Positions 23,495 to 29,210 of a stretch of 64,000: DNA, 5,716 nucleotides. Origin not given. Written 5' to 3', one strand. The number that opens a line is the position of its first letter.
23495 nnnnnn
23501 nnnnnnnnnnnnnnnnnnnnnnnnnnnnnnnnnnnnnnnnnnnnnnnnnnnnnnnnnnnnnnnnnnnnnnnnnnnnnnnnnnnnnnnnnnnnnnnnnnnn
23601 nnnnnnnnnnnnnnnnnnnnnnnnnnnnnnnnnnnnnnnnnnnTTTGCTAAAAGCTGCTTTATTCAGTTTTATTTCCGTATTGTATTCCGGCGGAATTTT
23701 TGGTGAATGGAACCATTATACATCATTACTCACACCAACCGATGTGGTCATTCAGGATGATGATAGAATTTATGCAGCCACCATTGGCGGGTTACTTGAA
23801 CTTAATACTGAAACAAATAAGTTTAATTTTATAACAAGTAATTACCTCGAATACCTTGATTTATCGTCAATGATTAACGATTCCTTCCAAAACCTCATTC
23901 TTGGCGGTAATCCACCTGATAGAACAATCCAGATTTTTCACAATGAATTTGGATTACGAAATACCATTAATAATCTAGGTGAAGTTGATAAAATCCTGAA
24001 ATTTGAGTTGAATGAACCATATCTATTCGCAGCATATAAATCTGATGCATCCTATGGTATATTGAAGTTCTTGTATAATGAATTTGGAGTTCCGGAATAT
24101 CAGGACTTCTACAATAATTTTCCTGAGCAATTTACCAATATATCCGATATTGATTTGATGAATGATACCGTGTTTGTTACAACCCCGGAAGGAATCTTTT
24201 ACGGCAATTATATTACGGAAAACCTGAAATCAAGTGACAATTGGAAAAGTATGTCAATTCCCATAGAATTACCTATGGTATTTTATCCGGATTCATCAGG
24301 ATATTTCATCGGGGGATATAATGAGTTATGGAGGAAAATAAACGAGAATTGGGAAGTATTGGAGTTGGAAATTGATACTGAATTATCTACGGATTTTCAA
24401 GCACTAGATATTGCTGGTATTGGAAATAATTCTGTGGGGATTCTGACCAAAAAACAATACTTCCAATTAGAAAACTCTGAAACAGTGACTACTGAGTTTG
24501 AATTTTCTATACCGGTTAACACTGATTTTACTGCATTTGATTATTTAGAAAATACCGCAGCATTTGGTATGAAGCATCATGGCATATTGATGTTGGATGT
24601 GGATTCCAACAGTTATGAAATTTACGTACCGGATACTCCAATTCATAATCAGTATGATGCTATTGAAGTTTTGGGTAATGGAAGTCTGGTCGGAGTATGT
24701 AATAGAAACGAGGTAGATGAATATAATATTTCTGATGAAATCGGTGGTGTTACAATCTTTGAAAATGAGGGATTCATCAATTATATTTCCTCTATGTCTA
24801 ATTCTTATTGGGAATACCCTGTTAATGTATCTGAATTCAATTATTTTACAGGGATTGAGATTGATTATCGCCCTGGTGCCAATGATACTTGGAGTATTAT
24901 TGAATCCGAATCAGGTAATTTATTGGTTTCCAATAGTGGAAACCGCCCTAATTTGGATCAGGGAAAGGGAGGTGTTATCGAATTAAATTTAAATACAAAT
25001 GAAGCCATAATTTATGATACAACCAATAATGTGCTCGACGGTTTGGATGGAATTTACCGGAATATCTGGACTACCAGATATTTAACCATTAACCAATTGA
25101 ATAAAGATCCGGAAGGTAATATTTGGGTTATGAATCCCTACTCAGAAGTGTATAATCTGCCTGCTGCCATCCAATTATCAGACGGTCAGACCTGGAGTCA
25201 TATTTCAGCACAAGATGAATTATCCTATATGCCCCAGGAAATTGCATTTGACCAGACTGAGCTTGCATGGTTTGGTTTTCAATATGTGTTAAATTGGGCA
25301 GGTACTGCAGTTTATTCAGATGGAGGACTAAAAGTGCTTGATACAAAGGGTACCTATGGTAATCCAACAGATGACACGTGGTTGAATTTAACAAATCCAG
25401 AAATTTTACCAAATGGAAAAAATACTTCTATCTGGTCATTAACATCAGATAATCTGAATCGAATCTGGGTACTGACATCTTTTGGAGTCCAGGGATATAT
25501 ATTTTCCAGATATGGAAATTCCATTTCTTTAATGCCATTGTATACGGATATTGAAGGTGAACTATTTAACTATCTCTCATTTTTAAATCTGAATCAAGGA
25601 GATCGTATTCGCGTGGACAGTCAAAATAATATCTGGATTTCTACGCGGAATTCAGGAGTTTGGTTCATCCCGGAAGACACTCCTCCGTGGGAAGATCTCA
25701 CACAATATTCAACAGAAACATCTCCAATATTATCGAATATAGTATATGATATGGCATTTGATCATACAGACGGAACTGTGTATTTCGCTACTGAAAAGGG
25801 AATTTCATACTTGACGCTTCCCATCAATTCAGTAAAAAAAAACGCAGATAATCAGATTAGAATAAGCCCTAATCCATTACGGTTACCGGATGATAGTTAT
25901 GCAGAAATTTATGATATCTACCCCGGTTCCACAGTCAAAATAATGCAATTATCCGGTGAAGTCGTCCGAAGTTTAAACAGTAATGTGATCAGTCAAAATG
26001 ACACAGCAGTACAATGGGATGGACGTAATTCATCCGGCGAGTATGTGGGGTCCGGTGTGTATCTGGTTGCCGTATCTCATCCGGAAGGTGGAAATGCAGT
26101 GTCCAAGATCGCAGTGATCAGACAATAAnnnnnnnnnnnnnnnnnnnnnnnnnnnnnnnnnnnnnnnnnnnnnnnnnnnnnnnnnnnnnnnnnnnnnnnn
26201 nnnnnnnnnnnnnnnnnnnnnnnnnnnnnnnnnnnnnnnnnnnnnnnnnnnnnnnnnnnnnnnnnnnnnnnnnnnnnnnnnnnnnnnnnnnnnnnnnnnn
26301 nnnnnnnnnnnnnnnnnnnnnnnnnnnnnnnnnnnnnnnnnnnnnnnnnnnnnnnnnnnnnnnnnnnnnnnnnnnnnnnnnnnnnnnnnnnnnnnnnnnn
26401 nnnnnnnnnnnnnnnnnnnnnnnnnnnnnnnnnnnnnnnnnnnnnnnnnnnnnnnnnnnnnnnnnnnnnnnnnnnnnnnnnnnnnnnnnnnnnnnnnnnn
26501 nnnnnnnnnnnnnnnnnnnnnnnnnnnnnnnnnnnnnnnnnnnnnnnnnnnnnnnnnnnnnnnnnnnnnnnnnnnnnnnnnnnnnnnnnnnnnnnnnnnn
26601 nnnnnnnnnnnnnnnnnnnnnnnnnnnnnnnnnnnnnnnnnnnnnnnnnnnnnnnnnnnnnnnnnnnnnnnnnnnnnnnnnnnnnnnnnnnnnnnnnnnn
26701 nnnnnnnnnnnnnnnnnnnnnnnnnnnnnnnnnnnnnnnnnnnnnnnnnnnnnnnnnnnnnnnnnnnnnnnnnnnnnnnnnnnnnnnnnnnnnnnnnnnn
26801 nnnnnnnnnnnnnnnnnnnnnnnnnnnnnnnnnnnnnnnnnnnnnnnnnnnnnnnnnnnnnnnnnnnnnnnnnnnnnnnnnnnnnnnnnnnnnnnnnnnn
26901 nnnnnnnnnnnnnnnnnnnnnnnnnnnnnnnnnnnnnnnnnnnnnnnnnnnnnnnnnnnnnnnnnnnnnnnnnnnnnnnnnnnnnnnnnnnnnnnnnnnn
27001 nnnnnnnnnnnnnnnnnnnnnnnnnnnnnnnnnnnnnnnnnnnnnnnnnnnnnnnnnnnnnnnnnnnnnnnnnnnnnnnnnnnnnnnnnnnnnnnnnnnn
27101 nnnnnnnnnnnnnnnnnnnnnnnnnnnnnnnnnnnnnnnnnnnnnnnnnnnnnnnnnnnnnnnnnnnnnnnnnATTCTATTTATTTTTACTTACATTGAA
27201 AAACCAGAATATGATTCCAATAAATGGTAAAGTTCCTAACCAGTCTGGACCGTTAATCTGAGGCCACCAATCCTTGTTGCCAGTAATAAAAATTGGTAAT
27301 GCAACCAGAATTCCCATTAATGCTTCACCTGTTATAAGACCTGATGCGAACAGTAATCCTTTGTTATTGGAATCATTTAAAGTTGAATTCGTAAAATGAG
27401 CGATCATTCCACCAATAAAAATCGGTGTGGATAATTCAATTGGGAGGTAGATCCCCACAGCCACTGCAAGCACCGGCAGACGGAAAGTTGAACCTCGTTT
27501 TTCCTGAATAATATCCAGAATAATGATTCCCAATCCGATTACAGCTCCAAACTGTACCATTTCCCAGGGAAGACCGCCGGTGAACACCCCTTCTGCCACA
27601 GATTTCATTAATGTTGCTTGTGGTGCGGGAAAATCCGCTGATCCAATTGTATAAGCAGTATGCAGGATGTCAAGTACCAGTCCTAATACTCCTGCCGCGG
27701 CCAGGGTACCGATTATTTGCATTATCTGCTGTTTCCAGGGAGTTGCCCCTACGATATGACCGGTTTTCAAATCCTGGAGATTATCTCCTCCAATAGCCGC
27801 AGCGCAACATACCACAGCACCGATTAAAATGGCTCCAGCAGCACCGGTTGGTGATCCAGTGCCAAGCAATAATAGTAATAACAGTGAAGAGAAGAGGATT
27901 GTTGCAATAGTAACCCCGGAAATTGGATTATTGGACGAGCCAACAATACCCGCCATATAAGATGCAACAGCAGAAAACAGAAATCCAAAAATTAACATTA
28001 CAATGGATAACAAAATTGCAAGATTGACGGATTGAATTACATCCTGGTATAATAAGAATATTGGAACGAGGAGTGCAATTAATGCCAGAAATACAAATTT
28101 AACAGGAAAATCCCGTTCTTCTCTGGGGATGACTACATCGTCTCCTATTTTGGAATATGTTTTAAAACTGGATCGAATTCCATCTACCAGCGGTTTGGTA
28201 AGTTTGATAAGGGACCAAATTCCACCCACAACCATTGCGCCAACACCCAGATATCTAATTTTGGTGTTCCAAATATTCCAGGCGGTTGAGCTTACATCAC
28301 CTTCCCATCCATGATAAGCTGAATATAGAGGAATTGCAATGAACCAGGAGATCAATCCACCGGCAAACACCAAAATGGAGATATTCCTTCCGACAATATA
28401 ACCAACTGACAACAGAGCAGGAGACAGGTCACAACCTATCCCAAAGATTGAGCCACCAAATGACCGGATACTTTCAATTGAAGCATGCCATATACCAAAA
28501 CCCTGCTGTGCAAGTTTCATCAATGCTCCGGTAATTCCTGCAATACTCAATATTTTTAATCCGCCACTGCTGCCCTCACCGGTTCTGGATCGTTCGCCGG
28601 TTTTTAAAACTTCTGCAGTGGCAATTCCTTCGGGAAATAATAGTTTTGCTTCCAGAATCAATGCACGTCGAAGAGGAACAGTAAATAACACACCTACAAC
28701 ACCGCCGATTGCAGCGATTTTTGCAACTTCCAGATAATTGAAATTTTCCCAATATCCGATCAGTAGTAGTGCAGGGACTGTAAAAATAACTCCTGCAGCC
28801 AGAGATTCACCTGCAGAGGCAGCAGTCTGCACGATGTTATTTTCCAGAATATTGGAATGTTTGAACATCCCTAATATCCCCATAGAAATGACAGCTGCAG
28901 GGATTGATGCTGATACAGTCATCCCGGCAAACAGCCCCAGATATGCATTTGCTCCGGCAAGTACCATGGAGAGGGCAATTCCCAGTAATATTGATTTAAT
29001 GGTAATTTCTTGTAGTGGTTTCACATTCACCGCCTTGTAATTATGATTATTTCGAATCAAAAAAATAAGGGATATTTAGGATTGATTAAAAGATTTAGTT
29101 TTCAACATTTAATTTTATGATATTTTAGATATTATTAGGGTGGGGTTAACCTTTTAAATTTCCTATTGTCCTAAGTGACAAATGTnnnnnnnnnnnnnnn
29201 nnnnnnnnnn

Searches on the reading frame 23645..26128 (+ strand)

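Call 56: search_protein_families(library=pfam, proteins=[window:23645-26128:+], max_evalue=0.00001)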
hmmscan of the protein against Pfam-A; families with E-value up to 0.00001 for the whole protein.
window:23645-26128:+ (827 aa): 2 families
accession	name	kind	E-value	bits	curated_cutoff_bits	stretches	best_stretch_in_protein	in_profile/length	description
PF13860.13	FlgD_ig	-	3.2e-07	30.6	27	1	763-812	26-75/79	FlgD Ig-like domain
PF07494.17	Reg_prop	-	4.6e-07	29.7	20.4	0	655-669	10-24/24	Two component regulator propeller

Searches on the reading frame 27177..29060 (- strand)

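Call 56: search_protein_families(library=pfam, proteins=[window:27177-29060:-], max_evalue=0.00001)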
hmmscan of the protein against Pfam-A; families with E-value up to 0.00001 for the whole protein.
window:27177-29060:- (627 aa): 1 family
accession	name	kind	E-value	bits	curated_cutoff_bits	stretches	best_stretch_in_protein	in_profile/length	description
PF03169.20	OPT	-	2.5e-110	370.4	25.8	1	18-588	1-621/623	OPT oligopeptide transporter protein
